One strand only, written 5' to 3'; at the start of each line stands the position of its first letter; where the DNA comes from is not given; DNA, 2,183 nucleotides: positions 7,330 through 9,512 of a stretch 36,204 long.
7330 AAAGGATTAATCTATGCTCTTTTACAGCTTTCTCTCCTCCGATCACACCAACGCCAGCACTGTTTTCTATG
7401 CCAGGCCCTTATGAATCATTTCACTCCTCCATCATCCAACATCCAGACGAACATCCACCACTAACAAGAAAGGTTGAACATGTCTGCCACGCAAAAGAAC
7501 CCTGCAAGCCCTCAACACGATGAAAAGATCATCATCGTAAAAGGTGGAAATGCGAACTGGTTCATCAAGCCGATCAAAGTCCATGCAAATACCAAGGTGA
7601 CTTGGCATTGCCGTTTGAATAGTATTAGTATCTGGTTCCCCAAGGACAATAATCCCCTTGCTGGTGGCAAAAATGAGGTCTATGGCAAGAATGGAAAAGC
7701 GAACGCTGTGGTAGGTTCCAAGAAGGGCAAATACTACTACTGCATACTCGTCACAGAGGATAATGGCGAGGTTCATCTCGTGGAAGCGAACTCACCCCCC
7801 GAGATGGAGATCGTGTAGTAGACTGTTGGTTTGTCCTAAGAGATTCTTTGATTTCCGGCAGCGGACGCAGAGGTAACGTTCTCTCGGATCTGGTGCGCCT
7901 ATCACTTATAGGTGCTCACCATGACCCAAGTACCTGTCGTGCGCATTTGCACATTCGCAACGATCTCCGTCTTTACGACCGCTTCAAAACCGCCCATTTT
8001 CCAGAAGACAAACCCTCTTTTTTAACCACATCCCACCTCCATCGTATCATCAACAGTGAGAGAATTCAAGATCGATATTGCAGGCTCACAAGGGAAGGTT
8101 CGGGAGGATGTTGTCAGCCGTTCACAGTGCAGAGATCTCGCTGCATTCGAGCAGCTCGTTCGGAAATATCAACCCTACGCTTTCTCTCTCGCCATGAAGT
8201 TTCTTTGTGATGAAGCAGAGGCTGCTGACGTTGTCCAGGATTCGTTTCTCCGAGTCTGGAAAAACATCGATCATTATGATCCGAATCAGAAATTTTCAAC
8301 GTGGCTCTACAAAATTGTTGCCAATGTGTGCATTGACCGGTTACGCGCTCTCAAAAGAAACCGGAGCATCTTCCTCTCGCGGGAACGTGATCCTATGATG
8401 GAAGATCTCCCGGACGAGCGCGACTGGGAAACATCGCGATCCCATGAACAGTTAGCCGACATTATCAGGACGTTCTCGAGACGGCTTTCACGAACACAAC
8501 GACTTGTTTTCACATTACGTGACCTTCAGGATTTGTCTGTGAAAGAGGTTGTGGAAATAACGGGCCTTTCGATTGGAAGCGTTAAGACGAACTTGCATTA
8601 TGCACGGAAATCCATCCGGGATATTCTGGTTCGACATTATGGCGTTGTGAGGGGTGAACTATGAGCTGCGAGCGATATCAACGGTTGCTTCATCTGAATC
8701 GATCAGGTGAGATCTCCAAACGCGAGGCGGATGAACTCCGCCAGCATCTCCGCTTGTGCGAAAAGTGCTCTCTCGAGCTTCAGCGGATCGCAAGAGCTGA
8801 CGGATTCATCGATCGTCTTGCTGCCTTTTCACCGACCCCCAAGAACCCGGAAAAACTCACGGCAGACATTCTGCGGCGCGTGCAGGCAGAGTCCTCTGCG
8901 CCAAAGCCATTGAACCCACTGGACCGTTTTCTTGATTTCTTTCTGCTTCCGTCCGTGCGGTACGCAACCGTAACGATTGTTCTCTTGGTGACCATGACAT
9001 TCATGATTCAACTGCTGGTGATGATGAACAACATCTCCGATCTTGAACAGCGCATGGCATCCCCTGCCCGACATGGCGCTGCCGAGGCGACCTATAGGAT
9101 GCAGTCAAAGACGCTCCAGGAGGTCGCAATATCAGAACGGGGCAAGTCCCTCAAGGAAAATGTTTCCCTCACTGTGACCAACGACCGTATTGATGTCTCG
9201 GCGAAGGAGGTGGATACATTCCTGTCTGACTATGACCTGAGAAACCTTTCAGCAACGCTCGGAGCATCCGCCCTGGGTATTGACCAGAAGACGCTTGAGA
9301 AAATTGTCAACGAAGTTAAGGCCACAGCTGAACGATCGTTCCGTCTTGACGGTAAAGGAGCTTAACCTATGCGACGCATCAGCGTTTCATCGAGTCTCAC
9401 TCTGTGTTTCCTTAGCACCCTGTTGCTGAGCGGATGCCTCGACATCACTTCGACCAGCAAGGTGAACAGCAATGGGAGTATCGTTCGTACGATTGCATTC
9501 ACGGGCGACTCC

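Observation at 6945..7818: Tandem divergent paralogs of an unrecognised ~112-aa protein with an invariant C-terminal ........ tail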

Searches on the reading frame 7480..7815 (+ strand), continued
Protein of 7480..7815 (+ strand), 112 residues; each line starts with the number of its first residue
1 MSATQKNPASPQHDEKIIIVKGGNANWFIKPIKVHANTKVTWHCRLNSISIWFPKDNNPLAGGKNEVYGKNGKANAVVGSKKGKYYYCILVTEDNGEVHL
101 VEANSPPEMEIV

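Call 85: find_encoding_contigs(protein=P0103, flank=6000, max_places=2)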
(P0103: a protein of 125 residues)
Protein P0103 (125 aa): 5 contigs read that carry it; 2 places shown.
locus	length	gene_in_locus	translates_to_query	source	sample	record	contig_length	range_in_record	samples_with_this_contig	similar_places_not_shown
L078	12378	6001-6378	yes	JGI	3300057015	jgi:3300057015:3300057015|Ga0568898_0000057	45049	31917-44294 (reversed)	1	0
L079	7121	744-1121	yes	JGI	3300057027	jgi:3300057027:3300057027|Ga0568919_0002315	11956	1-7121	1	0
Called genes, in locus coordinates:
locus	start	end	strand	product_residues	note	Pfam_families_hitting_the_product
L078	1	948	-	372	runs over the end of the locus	PF00142:Fer4_NifH (weak), PF01656:CbiA, PF02374:ArsA_ATPase (weak), PF06564:CBP_BcsQ, PF10609:ParA, PF13614:AAA_31, PF02922:CBM_48, PF16561:AMPK1_CBM, +2 more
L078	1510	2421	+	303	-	PF20230:DUF6588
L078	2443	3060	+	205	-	-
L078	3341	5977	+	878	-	PF00069:Pkinase, PF07714:PK_Tyr_Ser-Thr, PF00515:TPR_1 (faint), PF07719:TPR_2 (faint), PF12895:ANAPC3 (faint), PF13176:TPR_7 (faint), PF13428:TPR_14 (weak), PF14559:TPR_19 (weak), +7 more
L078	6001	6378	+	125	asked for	-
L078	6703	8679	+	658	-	PF03372:Exo_endo_phos, PF13860:FlgD_ig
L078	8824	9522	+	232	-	-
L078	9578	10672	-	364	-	PF13620:CarboxypepD_reg, PF13715:CarbopepD_reg_2 (weak), PF13620:CarboxypepD_reg, PF24517:CBM96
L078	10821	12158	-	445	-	PF01523:PmbA_TldD_1st, PF19290:PmbA_TldD_2nd, PF19289:PmbA_TldD_3rd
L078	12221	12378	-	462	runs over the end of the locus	PF01523:PmbA_TldD_1st, PF19290:PmbA_TldD_2nd, PF19289:PmbA_TldD_3rd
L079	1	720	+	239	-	?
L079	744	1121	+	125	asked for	-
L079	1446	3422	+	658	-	PF03372:Exo_endo_phos, PF13860:FlgD_ig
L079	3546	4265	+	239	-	-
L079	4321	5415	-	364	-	PF13620:CarboxypepD_reg, PF13715:CarbopepD_reg_2 (weak), PF13620:CarboxypepD_reg, PF24517:CBM96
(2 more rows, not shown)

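Call 86: find_encoding_contigs(protein=P0063, flank=6000, max_places=2)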
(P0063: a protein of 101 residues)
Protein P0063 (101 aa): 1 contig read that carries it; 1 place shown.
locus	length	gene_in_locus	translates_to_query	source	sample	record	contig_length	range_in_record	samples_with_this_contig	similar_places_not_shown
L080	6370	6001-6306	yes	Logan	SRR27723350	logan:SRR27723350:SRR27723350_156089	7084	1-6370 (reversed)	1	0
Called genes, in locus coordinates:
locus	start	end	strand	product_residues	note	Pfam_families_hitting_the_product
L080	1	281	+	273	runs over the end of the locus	PF01619:Pro_dh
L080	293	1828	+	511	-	PF13185:GAF_2, PF01590:GAF, PF13492:GAF_3, PF00158:Sigma54_activat, PF14532:Sigma54_activ_2, PF07728:AAA_5, PF25601:AAA_lid_14, PF02954:HTH_8, +1 more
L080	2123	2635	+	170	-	-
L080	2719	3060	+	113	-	PF01740:STAS, PF13466:STAS_2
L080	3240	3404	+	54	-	-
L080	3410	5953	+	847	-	PF00069:Pkinase, PF07714:PK_Tyr_Ser-Thr, PF17667:Pkinase_fungal (weak), PF23914:TPR_CcmH_CycH (weak), PF00515:TPR_1 (weak), PF13432:TPR_16, PF13414:TPR_11, PF13424:TPR_12, +23 more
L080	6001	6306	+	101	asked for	-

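Call 87: list_cluster_members(proteins=[P0060, P0061, P0064, P0070, P0075, P0081, P0097, P0114, P0128, P0140])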
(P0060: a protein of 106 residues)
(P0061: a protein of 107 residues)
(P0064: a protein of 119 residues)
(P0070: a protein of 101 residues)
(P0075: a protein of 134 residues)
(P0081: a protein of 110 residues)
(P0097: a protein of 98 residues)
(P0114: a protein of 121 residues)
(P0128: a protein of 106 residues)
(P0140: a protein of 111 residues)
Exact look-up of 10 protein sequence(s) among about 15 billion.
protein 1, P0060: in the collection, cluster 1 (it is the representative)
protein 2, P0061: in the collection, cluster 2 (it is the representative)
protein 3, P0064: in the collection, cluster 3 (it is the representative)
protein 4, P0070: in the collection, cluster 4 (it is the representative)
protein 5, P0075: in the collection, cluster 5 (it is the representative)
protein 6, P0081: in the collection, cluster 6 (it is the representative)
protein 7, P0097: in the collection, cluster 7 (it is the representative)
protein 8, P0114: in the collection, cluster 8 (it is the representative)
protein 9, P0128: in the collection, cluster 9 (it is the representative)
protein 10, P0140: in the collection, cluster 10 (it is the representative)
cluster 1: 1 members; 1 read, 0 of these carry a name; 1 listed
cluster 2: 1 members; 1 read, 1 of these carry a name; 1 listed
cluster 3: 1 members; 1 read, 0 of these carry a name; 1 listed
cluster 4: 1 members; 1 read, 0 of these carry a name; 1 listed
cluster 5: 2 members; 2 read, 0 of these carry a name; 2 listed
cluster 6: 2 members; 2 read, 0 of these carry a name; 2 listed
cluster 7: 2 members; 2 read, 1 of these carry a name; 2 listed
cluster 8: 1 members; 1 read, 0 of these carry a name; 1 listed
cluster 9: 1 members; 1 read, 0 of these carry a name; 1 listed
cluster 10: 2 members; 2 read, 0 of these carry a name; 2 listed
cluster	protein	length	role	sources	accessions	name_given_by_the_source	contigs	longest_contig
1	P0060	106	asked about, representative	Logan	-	-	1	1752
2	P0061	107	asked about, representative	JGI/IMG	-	hypothetical protein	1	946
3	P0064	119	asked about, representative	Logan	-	-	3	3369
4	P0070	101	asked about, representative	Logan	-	-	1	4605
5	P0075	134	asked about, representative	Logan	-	-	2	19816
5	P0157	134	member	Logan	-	-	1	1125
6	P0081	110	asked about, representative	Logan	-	-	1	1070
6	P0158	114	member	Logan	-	-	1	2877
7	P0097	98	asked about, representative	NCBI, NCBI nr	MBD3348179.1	MAG: hypothetical protein GF400_03150 [Candidatus Eisenbacteria bacterium] | hypothetical protein [Candidatus Eisenbacteria bacterium]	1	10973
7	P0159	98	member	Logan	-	-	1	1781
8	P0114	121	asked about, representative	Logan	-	-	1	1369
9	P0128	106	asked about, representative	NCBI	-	-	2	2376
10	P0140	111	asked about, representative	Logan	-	-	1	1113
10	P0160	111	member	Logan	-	-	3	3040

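Call 88: find_encoding_contigs(protein=P0097, flank=6000, max_places=1)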
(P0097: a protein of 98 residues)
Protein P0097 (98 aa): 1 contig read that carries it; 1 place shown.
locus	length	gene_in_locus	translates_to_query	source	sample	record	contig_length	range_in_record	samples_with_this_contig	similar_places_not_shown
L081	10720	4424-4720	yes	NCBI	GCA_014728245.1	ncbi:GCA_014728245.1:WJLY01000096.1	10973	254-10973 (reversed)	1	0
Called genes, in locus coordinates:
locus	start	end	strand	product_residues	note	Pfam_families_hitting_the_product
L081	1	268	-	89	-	PF04304:DUF454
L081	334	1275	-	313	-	PF03767:Acid_phosphat_B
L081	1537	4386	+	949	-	PF00069:Pkinase, PF07714:PK_Tyr_Ser-Thr, PF13424:TPR_12 (weak), PF14559:TPR_19, PF13432:TPR_16, PF13424:TPR_12, PF13414:TPR_11 (weak), PF14559:TPR_19, +16 more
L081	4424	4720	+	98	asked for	-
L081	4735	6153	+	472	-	PF01590:GAF, PF13185:GAF_2, PF13492:GAF_3, PF07228:SpoIIE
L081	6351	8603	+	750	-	PF00128:Alpha-amylase, PF16657:Malt_amylase_C (weak), PF13860:FlgD_ig, PF18962:Por_Secre_tail (weak)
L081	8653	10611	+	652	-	PF01663:Phosphodiest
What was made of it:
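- Closest known: FHA-domain partners of Hanks kinases. Same: L081 has a GAF-SpoIIE phosphatase directly downstream (call 88).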

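Call 89: find_encoding_contigs(protein=P0075, flank=6000, max_places=1)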
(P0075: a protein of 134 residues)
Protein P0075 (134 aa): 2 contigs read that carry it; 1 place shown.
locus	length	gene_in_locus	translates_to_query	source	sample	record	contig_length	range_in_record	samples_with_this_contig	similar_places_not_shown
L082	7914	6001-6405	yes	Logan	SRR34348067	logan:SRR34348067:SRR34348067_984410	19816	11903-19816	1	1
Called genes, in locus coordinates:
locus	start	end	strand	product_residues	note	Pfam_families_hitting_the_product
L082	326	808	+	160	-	PF07366:SnoaL, PF12680:SnoaL_2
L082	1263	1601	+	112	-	PF01740:STAS, PF13466:STAS_2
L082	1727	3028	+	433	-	PF01590:GAF, PF13185:GAF_2, PF13492:GAF_3 (weak), PF07228:SpoIIE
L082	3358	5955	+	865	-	PF00069:Pkinase, PF07714:PK_Tyr_Ser-Thr, PF14531:Kinase-like (weak), PF17667:Pkinase_fungal, PF13414:TPR_11, PF13424:TPR_12, PF13432:TPR_16, PF14559:TPR_19, +20 more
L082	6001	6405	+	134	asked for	-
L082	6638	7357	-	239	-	PF00106:adh_short, PF08659:KR, PF13561:adh_short_C2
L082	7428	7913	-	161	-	?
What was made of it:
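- Closest known: STAS-domain partner-switching substrates. Same: STAS and GAF-SpoIIE genes do occur in the distant loci (calls 86, 88, 89).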

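Call 90: find_encoding_contigs(protein=P0070, flank=6000, max_places=1)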
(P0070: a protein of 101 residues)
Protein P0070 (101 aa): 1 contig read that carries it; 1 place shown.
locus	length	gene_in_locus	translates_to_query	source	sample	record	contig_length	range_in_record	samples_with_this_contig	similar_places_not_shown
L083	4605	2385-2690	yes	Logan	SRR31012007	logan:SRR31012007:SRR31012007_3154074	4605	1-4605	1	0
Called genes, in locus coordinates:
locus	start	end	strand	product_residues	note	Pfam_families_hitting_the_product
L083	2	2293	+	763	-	?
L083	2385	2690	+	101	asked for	-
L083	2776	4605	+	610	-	?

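Call 92: search_protein_families(library=pfam, proteins=[L083:2776-4605:+, L080:2123-2632:+, L078:2443-3057:+, L078:8824-9519:+], max_evalue=0.001)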
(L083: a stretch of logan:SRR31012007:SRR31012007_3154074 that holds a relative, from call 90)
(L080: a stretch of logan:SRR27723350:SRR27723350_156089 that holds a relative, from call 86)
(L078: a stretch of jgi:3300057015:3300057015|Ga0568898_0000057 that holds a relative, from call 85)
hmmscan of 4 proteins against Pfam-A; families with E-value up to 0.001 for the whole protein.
L083:2776-4605:+ (610 aa): 6 families
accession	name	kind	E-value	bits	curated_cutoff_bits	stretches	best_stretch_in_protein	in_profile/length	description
PF02518.31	HATPase_c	-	8.1e-30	104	26.4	1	332-456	2-109/111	Histidine kinase-, DNA gyrase B-, and HSP90-like ATPase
PF00072.30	Response_reg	-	9e-22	77.8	30.2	1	509-610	1-101/111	Response regulator receiver domain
PF00512.31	HisKA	-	9e-17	61.3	26.9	1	222-285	2-66/66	His Kinase A (phospho-acceptor) domain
PF13185.12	GAF_2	-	8.9e-14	52.3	28.6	1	51-189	1-135/136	GAF domain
PF01590.32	GAF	-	2.5e-13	51.1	22.4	1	53-187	1-131/133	GAF domain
PF13492.12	GAF_3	-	3.7e-09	37.5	27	1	53-184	1-122/129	GAF domain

L080:2123-2632:+ (170 aa): 0 families

L078:2443-3057:+ (205 aa): 0 families

L078:8824-9519:+ (232 aa): 0 families

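Call 94: list_cluster_members(proteins=[P0129, P0142, P0127, P0141, P0132, P0146, P0149, P0125, P0099, P0126])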
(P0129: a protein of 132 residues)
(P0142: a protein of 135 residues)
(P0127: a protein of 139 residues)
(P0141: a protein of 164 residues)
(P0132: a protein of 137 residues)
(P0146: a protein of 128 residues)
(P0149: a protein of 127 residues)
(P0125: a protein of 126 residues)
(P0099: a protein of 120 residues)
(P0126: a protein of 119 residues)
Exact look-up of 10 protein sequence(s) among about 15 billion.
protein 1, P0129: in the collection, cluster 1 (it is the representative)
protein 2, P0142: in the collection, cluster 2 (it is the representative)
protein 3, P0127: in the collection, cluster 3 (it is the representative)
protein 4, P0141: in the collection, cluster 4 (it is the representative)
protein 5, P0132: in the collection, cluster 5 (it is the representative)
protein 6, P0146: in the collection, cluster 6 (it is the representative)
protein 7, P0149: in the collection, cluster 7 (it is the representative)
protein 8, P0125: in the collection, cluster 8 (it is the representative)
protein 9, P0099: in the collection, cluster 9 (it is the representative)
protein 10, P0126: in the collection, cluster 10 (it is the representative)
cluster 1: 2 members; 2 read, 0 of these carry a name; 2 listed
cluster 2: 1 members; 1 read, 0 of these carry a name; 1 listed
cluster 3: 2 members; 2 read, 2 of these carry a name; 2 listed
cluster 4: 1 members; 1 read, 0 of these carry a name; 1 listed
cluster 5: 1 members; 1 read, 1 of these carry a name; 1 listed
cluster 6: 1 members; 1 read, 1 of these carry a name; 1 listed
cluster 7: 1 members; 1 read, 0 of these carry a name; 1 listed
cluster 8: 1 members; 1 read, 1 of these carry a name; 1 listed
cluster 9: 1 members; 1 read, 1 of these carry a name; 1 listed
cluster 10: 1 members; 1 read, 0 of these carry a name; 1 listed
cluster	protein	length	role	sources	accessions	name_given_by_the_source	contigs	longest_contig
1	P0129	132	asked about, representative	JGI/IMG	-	-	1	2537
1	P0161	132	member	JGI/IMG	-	-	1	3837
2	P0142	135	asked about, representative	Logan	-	-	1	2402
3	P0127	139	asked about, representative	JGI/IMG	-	hypothetical protein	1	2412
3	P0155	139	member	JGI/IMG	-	hypothetical protein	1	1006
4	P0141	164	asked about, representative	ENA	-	-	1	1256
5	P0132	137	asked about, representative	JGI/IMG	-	hypothetical protein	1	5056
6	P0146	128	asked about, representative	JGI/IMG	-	hypothetical protein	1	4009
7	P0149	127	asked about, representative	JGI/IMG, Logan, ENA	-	-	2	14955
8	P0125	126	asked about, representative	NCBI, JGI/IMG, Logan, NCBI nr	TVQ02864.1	MAG: hypothetical protein EA359_10840 [Balneolaceae bacterium]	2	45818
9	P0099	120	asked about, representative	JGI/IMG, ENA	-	hypothetical protein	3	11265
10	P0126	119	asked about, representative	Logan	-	-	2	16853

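Call 95: find_encoding_contigs(protein=P0161, flank=4000, max_places=2)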
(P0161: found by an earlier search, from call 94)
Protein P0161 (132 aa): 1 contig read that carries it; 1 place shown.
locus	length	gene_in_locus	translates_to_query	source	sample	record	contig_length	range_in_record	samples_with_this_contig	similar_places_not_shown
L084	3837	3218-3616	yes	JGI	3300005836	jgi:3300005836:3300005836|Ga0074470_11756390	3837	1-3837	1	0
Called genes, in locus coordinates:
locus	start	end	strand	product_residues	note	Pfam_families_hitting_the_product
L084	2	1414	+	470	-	?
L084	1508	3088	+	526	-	PF00890:FAD_binding_2 (faint), PF01266:DAO (weak), PF01593:Amino_oxidase, PF03486:HI0933_like (faint), PF07992:Pyr_redox_2 (faint), PF12831:FAD_oxidored (faint), PF13450:NAD_binding_8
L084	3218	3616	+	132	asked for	-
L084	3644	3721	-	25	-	-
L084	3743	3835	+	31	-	?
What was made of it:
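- One of these is not next to a kinase (call 95).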

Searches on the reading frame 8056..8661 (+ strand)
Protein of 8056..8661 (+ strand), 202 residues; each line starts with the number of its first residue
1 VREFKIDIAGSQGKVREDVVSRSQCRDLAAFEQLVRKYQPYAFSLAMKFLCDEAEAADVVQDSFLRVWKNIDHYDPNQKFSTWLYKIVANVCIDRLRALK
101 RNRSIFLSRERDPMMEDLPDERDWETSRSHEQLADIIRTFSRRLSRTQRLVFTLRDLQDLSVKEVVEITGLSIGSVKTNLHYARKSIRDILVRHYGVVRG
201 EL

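Call 27: search_protein_families(library=pfam, proteins=[window:8056-8661:+], max_evalue=0.001)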
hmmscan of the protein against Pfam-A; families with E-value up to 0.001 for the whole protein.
window:8056-8661:+ (202 aa): 4 families
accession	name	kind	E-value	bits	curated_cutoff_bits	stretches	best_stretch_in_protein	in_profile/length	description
PF04542.20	Sigma70_r2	-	6.8e-22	77.5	24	1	34-101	1-70/71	Sigma-70 region 2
PF08281.18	Sigma70_r4_2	-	4.8e-12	45.8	25.7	1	137-186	4-53/54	Sigma-70, region 4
PF07638.17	Sigma70_ECF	-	2.2e-07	31.4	21.1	1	30-188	18-180/185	ECF sigma factor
PF04545.22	Sigma70_r4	-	8.2e-07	28.9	24.1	1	143-188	4-49/50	Sigma-70, region 4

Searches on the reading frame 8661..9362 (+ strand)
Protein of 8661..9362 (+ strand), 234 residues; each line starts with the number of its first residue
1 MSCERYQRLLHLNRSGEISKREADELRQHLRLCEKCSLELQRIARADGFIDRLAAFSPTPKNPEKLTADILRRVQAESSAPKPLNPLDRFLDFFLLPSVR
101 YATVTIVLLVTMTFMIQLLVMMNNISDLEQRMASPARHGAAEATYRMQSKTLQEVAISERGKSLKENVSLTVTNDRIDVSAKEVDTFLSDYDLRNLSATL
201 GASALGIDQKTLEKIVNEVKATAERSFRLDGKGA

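Call 27: search_protein_families(library=pfam, proteins=[window:8661-9362:+], max_evalue=0.001)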
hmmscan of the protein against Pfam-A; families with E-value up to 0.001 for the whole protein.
window:8661-9362:+ (234 aa): 1 family
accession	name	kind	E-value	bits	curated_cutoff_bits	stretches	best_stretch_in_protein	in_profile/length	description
PF13490.11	zf-HC2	-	6.2e-05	23.4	22.2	1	3-36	1-34/35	Putative zinc-finger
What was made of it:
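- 8056..9365 (+): ECF sigma factor (8056-8664) and zf-HC2 anti-sigma factor (8661-9365). This is context only and not part of the conserved module. Pfam (call 27).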
